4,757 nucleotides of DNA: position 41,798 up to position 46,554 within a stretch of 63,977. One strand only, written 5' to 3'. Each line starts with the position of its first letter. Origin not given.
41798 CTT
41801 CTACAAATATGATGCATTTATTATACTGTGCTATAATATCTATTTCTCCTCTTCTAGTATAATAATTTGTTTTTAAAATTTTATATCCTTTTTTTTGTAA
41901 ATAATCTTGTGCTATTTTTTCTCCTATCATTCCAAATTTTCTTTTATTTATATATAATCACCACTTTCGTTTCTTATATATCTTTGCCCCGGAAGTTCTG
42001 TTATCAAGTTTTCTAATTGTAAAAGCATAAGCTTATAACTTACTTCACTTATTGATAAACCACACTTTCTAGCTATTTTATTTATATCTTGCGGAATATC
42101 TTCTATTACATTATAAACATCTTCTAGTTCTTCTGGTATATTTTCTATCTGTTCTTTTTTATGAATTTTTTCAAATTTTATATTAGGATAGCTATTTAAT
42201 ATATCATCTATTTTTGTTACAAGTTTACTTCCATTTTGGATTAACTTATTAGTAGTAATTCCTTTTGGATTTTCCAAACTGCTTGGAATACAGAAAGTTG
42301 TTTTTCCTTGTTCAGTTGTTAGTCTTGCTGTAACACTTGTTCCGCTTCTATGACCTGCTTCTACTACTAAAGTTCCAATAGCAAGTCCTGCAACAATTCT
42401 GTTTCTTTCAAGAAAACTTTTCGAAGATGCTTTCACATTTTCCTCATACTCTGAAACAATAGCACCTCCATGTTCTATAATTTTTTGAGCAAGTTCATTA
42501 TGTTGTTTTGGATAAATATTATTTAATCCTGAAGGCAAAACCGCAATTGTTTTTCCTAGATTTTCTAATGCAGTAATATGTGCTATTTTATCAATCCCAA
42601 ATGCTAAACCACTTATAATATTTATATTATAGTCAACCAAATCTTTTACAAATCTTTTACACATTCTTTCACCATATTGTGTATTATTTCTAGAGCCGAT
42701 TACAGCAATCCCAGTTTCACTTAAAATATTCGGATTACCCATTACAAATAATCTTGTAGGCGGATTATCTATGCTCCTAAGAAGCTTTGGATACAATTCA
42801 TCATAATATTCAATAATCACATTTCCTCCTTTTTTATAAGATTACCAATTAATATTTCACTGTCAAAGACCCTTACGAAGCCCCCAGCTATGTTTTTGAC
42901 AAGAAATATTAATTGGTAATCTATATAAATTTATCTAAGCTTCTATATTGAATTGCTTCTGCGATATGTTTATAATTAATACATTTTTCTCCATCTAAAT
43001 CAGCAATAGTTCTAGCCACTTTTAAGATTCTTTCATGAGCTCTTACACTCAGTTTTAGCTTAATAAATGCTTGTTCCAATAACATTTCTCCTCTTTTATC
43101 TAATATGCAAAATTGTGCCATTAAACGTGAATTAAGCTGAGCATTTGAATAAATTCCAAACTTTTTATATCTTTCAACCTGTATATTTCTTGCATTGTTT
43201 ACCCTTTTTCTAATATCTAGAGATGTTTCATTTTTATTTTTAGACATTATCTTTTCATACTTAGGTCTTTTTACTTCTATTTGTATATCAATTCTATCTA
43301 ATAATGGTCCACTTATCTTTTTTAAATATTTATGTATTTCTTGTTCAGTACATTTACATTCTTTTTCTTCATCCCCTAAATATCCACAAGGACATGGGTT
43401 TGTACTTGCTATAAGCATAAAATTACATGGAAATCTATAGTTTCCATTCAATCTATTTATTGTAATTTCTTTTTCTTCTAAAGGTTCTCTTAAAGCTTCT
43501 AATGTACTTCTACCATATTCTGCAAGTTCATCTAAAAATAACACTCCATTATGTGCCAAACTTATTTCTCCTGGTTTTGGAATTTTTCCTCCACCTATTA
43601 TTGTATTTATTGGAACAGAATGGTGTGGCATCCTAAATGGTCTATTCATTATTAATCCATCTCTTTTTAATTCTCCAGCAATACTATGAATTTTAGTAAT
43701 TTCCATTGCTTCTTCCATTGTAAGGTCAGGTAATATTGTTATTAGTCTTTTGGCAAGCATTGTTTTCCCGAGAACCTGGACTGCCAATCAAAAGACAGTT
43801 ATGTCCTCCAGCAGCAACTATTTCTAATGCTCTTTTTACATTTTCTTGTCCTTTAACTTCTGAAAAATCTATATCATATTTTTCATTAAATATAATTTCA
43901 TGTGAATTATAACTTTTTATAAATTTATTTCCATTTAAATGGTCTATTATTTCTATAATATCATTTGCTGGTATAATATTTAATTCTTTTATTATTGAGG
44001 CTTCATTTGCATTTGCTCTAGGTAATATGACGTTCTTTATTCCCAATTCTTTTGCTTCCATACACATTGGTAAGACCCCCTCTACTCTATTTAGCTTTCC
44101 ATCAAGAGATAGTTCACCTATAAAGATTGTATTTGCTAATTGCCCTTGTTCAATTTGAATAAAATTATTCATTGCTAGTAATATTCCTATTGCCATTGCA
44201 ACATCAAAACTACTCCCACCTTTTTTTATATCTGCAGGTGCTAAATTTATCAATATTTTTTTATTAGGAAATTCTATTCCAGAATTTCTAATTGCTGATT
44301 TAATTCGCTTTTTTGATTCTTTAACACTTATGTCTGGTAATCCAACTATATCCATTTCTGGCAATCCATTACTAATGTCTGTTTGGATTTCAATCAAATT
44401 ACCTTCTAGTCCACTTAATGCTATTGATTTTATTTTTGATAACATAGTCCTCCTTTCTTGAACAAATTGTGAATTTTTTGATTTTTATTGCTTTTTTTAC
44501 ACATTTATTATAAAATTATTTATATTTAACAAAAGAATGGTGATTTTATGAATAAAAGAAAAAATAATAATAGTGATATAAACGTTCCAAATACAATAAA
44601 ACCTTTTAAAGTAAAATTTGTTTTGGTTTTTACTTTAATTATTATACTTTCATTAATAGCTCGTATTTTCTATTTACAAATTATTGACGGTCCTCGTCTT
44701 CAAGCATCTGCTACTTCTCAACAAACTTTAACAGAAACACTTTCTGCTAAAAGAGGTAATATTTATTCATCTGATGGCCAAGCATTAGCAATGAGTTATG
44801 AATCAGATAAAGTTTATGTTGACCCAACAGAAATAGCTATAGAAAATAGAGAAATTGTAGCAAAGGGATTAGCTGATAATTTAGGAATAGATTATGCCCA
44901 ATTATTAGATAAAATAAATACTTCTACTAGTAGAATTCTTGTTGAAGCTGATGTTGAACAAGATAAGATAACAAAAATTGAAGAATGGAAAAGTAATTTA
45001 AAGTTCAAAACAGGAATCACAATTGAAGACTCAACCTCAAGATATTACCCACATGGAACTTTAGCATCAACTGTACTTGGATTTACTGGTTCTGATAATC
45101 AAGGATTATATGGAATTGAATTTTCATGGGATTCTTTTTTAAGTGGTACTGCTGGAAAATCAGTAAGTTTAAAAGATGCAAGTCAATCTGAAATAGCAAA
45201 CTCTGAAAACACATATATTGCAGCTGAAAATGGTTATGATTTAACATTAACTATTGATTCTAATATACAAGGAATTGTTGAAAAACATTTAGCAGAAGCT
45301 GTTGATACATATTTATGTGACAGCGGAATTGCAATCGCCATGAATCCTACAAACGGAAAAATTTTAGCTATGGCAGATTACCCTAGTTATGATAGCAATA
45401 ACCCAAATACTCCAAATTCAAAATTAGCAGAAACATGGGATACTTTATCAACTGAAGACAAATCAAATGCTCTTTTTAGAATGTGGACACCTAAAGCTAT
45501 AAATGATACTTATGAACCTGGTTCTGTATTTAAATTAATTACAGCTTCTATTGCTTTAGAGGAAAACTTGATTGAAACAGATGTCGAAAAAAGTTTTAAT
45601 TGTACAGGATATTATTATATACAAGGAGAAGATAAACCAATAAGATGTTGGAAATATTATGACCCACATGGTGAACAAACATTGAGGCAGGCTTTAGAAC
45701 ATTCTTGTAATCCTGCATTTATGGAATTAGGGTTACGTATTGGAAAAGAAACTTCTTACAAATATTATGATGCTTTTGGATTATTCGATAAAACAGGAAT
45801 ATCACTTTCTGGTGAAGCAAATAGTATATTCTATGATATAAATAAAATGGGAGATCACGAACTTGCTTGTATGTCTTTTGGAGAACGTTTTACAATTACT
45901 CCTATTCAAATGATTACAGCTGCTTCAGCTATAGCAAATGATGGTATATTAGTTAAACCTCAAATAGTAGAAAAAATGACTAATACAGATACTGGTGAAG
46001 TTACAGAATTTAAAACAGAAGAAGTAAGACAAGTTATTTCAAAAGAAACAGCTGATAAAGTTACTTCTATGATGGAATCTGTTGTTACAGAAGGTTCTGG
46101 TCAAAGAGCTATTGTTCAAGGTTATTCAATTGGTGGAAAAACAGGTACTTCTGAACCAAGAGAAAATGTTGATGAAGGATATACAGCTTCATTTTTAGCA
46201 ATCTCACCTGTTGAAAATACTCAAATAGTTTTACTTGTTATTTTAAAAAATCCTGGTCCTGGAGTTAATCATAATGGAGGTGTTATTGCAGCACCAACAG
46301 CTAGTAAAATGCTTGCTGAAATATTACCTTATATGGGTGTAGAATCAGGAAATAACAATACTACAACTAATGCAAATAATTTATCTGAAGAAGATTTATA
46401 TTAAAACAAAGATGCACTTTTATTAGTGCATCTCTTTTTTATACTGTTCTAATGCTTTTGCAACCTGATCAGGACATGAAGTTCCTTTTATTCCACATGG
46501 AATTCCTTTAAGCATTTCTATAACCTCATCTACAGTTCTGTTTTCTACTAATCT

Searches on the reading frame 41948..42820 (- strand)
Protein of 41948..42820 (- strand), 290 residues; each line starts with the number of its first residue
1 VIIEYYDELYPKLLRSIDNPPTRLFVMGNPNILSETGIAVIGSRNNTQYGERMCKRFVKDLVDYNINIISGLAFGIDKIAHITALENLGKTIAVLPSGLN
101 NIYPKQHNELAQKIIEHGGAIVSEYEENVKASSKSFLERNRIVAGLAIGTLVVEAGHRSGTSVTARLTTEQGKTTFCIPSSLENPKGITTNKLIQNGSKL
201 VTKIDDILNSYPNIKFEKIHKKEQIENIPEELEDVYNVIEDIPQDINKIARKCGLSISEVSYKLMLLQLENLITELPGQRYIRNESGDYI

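Call 41: find_encoding_contigs(protein=window:41948-42820:-, flank=700, max_places=10)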
Protein window:41948-42820:- (290 aa): 12 contigs read that carry it; 7 places shown.
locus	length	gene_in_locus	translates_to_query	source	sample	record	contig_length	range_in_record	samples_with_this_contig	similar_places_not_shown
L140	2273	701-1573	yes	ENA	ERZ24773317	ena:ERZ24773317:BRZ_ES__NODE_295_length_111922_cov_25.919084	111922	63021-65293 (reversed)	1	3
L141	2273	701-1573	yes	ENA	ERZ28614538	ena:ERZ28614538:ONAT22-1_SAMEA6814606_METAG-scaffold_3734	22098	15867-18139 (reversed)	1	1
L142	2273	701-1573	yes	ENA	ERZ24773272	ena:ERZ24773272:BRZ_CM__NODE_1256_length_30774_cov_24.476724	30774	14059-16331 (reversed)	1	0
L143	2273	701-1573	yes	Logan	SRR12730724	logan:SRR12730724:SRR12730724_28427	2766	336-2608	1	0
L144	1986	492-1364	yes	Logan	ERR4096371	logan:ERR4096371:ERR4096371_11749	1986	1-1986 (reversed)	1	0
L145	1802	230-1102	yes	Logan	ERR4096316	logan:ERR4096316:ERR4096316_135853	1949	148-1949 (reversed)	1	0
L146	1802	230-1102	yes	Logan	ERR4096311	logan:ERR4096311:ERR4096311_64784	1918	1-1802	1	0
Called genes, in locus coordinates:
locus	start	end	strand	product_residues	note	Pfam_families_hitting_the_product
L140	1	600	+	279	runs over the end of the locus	PF01078:Mg_chelatase, PF07728:AAA_5 (faint), PF00493:MCM (faint), PF13335:Mg_chelatase_C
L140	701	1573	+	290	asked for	PF02481:DNA_processg_A, PF17782:WHD_DprA (weak)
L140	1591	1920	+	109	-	PF02021:UPF0102, PF08378:NERD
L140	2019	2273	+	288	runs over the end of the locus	PF00398:RrnaAD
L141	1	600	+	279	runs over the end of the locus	PF01078:Mg_chelatase, PF00493:MCM (faint), PF13335:Mg_chelatase_C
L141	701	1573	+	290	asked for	PF02481:DNA_processg_A, PF17782:WHD_DprA (weak)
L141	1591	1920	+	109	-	PF02021:UPF0102, PF08378:NERD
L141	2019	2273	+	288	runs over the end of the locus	PF00398:RrnaAD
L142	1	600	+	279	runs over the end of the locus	PF01078:Mg_chelatase, PF07728:AAA_5 (faint), PF00493:MCM (faint), PF13335:Mg_chelatase_C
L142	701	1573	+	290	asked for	PF02481:DNA_processg_A, PF17782:WHD_DprA (weak)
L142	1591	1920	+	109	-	PF02021:UPF0102, PF08378:NERD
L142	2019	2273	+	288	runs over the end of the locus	PF00398:RrnaAD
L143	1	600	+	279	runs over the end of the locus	PF01078:Mg_chelatase, PF00493:MCM (faint), PF13335:Mg_chelatase_C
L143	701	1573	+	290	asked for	PF02481:DNA_processg_A, PF17782:WHD_DprA (weak)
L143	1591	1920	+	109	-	PF02021:UPF0102, PF08378:NERD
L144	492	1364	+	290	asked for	PF02481:DNA_processg_A, PF17782:WHD_DprA (weak)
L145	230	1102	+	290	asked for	PF02481:DNA_processg_A, PF17782:WHD_DprA (weak)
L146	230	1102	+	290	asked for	PF02481:DNA_processg_A, PF17782:WHD_DprA (weak)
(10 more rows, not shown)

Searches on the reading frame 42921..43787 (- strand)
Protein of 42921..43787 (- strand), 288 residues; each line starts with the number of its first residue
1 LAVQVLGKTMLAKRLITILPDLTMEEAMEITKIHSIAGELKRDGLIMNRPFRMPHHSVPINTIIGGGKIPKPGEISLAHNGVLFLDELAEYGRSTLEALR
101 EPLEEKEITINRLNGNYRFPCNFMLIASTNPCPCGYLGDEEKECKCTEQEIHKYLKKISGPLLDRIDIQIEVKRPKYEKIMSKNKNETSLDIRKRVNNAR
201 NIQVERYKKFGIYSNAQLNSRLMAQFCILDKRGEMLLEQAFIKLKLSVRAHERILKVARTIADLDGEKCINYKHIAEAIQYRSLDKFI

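Call 46: search_protein_families(library=pfam, proteins=[window:42921-43787:-])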
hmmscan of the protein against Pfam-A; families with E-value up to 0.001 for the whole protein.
window:42921-43787:- (288 aa): 5 families
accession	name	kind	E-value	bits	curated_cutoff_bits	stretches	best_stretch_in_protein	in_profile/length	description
PF01078.27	Mg_chelatase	-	2.9e-75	252.7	20.3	1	7-179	34-206/207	Magnesium chelatase, subunit ChlI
PF13335.12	Mg_chelatase_C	-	8.4e-32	110.1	26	1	187-282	2-94/94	Magnesium chelatase, subunit ChlI C-terminal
PF07728.20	AAA_5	-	7.7e-06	26.4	22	1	79-133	66-125/139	AAA domain (dynein-related subfamily)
PF00493.29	MCM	-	2e-05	24.3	23.3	1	71-137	113-179/224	MCM P-loop domain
PF00158.32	Sigma54_activat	-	9.9e-05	22.5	20.2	1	70-130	84-142/168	Sigma-54 interaction domain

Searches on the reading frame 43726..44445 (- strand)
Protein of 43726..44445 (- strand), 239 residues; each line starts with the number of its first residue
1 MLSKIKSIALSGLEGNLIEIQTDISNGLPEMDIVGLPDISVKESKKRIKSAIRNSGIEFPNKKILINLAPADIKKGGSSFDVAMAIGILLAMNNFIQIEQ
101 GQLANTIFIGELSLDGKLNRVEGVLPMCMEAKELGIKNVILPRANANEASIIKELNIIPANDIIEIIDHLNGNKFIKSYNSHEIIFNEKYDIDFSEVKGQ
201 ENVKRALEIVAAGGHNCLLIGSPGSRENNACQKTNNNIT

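Call 46: search_protein_families(library=pfam, proteins=[window:43726-44445:-])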
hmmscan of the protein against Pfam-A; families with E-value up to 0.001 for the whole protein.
window:43726-44445:- (239 aa): 3 families
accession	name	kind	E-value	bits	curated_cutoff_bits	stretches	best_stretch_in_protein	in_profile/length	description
PF13541.12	ChlI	-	1.4e-45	154.5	27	1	20-145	1-121/121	Subunit ChlI of Mg-chelatase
PF05362.19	Lon_C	-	3.8e-10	40.1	21.1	1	5-169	30-201/205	Lon protease (S16) C-terminal proteolytic domain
PF01078.27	Mg_chelatase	-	1.4e-09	38.1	20.3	1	193-225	1-33/207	Magnesium chelatase, subunit ChlI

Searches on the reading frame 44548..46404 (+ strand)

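Call 46: search_protein_families(library=pfam, proteins=[window:44548-46404:+])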
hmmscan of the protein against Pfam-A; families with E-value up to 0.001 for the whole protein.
window:44548-46404:+ (618 aa): 3 families
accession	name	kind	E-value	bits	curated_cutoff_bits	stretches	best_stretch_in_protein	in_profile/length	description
PF00905.27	Transpeptidase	-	1.2e-68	232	22.1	1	260-589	1-298/299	Penicillin binding protein transpeptidase domain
PF03717.20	PBP_dimer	-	1.7e-18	68.1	24.4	1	66-218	3-178/180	Penicillin-binding Protein dimerisation domain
PF21922.1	PBP_dimer_2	-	3.3e-06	27.7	27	0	164-205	24-64/83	Penicillin binding protein A dimerisation domain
